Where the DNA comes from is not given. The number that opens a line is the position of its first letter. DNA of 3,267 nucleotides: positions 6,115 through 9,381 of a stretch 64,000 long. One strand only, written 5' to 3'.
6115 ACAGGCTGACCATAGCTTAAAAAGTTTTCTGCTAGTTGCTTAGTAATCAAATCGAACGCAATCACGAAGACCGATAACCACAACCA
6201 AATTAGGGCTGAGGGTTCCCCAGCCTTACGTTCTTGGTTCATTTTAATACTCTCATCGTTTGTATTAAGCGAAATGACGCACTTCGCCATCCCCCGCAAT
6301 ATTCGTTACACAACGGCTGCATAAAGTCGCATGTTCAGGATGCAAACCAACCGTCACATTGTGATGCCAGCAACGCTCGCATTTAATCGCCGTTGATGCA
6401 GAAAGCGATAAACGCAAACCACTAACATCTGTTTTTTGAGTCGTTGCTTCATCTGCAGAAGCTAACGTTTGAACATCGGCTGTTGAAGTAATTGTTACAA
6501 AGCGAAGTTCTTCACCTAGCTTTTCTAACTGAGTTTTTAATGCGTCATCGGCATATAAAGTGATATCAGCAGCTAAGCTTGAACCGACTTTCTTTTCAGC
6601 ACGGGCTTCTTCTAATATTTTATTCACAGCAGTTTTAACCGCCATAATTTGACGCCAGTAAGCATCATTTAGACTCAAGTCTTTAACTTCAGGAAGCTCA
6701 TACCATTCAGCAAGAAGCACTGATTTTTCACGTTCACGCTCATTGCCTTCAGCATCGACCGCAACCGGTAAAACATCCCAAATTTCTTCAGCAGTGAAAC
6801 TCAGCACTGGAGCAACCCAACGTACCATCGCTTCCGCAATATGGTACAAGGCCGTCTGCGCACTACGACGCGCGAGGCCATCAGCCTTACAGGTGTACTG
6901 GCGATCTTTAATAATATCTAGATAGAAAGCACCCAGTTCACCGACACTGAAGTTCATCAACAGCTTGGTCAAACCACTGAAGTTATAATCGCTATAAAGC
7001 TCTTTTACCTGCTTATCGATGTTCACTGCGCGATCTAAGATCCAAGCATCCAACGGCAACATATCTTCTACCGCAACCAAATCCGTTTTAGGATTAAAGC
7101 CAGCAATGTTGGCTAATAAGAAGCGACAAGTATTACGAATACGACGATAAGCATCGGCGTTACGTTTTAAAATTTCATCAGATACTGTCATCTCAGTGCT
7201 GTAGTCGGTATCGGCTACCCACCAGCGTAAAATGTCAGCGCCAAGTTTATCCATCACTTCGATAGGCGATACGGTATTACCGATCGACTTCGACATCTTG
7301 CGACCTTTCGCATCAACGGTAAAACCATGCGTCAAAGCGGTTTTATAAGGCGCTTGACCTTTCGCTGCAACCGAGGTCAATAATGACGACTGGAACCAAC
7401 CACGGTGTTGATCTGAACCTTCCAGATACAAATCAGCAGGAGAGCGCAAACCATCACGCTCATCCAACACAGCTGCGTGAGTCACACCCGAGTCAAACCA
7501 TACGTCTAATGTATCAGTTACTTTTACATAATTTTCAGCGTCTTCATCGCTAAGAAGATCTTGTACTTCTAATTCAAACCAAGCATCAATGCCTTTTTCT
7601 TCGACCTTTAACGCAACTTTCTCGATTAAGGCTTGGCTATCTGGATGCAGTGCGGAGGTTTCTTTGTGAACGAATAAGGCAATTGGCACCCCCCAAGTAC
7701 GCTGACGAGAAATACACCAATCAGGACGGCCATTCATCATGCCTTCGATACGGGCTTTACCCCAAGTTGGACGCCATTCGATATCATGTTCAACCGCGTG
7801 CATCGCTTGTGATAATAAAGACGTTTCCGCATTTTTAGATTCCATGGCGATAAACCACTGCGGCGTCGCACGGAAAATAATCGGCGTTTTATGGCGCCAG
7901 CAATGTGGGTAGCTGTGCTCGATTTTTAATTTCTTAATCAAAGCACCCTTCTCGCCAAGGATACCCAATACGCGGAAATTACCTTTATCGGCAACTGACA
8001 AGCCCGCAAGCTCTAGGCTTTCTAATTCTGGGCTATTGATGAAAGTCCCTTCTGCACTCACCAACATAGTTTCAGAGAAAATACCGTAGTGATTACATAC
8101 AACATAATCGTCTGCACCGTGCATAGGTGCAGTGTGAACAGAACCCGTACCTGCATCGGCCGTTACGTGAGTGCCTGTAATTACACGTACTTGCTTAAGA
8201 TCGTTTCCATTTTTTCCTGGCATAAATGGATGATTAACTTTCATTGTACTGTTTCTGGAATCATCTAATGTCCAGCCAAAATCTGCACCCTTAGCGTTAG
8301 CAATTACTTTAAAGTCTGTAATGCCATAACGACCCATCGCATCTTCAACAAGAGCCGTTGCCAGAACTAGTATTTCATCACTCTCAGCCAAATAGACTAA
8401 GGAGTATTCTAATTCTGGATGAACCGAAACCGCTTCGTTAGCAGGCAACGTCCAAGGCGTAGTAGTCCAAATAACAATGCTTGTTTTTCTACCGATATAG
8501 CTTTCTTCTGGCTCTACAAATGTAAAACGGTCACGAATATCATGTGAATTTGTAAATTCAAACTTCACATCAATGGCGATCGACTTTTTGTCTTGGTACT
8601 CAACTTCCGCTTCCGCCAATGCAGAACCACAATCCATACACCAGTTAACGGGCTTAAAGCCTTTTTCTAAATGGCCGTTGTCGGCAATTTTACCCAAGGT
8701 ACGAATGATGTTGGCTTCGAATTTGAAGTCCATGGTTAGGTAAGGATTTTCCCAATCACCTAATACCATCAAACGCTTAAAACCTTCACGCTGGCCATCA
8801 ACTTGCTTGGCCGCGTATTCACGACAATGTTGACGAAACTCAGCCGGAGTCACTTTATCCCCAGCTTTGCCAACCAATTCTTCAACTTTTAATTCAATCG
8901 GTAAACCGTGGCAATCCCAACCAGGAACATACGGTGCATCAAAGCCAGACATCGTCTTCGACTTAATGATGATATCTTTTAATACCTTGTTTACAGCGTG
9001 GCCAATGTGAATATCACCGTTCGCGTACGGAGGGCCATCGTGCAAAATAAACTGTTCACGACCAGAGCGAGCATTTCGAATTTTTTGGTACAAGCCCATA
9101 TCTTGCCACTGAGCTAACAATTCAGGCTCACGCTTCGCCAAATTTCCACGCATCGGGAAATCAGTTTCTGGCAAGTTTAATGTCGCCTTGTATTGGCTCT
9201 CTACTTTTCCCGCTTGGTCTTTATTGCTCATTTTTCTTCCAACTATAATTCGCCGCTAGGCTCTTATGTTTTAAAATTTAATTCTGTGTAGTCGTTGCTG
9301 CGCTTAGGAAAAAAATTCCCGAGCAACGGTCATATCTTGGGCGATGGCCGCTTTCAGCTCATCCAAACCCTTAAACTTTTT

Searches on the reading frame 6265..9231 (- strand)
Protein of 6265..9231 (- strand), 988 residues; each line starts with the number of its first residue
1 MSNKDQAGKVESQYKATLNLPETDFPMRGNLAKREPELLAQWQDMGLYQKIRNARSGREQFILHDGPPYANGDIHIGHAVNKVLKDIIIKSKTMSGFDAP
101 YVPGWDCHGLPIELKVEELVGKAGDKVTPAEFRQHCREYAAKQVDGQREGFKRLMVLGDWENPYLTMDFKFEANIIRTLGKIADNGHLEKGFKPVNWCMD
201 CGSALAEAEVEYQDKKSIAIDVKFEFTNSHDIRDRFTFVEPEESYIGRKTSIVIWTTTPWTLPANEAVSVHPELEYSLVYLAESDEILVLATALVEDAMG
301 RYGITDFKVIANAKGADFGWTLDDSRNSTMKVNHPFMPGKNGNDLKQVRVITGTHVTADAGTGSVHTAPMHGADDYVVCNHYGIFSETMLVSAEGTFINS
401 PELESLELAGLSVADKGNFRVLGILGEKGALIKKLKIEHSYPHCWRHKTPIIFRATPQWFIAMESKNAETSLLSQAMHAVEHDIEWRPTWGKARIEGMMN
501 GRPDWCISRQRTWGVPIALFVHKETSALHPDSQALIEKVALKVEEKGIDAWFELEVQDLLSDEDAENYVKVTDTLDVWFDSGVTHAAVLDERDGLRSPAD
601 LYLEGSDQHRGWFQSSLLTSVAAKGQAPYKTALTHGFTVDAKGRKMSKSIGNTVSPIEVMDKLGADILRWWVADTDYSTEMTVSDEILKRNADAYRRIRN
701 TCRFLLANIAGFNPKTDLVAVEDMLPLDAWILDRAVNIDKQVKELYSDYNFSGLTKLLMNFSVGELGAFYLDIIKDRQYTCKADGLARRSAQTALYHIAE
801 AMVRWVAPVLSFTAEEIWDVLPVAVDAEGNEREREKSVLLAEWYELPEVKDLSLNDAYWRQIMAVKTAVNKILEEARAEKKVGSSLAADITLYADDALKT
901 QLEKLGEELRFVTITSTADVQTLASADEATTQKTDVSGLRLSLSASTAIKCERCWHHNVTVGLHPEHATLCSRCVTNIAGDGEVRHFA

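Call 13: list_cluster_members(proteins=[window:6265-9231:-, window:51900-53099:-, window:61668-63020:-, P0015, P0016, P0018])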
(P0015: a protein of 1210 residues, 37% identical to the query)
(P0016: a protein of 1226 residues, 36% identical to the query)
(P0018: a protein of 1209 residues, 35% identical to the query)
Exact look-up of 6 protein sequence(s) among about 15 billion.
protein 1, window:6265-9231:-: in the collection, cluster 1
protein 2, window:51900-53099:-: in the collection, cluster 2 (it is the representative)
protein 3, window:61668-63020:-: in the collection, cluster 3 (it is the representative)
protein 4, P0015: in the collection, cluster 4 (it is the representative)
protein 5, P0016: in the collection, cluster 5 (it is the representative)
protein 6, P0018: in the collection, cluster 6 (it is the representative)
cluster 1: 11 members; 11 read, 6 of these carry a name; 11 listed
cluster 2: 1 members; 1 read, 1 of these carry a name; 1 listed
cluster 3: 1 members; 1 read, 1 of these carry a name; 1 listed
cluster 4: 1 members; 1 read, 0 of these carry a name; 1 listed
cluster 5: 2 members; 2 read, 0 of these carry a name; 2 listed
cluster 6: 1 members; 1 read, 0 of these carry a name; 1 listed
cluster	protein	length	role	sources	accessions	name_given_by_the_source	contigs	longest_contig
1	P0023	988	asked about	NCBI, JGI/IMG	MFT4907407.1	MAG: isoleucyl-tRNA synthetase [Oleispira sp.] | isoleucyl-tRNA synthetase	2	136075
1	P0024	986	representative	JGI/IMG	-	isoleucyl-tRNA synthetase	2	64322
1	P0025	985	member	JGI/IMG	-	isoleucyl-tRNA synthetase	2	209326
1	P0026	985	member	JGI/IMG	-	isoleucyl-tRNA synthetase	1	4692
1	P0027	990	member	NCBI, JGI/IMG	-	isoleucyl-tRNA synthetase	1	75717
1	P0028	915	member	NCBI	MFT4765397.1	MAG: isoleucyl-tRNA synthetase, partial [Oleispira sp.]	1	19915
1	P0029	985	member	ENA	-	-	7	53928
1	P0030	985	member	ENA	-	-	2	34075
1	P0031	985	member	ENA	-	-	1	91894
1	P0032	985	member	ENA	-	-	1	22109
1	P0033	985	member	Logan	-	-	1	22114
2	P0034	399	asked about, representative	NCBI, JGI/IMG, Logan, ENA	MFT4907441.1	MAG: GTP-binding protein [Oleispira sp.] | GTP-binding protein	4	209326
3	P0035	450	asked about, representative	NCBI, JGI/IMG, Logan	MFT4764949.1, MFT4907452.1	MAG: glutamate dehydrogenase (NADP+) [Oleispira sp.] | glutamate dehydrogenase (NADP+)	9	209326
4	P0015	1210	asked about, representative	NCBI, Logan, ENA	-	-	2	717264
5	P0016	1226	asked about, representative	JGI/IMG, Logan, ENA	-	-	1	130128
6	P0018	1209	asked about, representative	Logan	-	-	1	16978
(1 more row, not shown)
